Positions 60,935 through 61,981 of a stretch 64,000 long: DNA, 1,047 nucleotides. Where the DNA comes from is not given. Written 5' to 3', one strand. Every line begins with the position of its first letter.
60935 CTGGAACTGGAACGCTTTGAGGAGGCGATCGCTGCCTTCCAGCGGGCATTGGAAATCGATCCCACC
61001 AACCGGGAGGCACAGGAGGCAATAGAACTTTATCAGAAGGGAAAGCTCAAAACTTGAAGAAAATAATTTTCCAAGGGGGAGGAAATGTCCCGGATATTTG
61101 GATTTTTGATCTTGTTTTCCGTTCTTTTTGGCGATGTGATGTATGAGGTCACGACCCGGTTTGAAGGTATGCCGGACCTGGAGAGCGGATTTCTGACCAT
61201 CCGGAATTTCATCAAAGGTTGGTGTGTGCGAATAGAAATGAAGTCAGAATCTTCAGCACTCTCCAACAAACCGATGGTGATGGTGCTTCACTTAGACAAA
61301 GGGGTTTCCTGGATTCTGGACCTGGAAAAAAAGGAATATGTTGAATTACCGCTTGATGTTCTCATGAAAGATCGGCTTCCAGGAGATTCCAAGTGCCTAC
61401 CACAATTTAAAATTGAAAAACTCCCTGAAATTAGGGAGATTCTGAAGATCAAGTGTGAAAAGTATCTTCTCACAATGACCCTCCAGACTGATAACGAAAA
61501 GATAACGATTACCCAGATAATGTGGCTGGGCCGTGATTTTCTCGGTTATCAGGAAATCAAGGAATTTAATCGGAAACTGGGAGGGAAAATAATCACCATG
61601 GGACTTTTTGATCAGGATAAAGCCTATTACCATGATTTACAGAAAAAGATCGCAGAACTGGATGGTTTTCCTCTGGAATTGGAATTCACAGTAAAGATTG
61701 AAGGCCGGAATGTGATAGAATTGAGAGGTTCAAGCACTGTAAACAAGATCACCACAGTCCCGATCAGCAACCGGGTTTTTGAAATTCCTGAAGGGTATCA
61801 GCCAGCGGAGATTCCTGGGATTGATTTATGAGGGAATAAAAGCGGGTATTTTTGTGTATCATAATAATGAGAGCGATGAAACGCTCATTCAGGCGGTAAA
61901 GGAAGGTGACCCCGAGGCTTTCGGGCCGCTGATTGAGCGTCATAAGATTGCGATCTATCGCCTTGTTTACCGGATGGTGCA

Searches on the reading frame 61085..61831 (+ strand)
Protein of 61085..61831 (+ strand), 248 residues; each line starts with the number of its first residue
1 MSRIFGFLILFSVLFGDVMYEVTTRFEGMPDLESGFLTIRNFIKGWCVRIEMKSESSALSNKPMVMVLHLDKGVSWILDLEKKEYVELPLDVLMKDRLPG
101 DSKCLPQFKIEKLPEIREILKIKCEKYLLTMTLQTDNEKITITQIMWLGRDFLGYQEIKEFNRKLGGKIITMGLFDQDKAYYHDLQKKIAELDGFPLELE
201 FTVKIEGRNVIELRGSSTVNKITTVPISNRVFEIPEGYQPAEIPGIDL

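Call 66: find_encoding_contigs(protein=window:61085-61831:+, flank=10000, max_places=6)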
Protein window:61085-61831:+ (248 aa): 3 contigs read that carry it; 2 places shown.
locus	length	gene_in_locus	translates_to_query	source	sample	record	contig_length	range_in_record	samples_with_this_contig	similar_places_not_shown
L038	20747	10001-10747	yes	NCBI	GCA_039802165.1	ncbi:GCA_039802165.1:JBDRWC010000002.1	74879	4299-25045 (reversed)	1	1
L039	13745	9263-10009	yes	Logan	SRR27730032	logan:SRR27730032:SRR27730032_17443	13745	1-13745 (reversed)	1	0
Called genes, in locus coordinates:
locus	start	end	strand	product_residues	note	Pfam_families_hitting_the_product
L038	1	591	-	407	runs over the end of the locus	PF00515:TPR_1 (faint), PF07719:TPR_2 (faint), PF12895:ANAPC3 (faint), PF13174:TPR_6 (faint), PF23914:TPR_CcmH_CycH (weak), PF13432:TPR_16 (weak), PF14559:TPR_19 (weak), PF13431:TPR_17 (weak), +11 more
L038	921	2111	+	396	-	PF01168:Ala_racemase_N, PF00842:Ala_racemase_C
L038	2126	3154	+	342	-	PF01476:LysM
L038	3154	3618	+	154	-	PF00027:cNMP_binding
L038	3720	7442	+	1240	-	PF00515:TPR_1 (faint), PF07719:TPR_2 (faint), PF12895:ANAPC3 (faint), PF13174:TPR_6 (faint), PF13176:TPR_7 (faint), PF14559:TPR_19 (weak), PF14559:TPR_19 (weak), PF24575:TPR_Slam (weak), +11 more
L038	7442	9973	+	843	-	-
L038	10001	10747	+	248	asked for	PF14371:DUF4412 (faint)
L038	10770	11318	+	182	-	PF07638:Sigma70_ECF (faint), PF04542:Sigma70_r2, PF08281:Sigma70_r4_2, PF04545:Sigma70_r4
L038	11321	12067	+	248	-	PF13490:zf-HC2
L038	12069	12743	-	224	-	PF22935:RM44_endonuclase (faint), PF14622:Ribonucleas_3_3, PF00636:Ribonuclease_3, PF00035:dsrm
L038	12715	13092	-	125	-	PF01042:Ribonuc_L-PSP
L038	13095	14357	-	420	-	PF05036:SPOR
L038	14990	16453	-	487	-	PF02012:BNR (faint), PF13088:BNR_2 (faint), PF18962:Por_Secre_tail (weak)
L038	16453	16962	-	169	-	-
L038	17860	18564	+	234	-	PF01904:DUF72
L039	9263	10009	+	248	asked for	PF14371:DUF4412 (faint)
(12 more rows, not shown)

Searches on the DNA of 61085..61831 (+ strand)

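Call 70: search_rna_families(source=L038, start=12900, end=20747, threshold=gathering)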
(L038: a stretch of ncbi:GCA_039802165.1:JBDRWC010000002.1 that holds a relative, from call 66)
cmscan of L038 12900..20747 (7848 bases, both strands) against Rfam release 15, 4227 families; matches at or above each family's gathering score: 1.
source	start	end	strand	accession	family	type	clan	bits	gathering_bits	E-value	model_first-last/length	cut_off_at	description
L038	17394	17820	+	RF00010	RNaseP_bact_a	Gene; ribozyme;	CL00002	293.7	100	6e-96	1-367/367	no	Bacterial RNase P class A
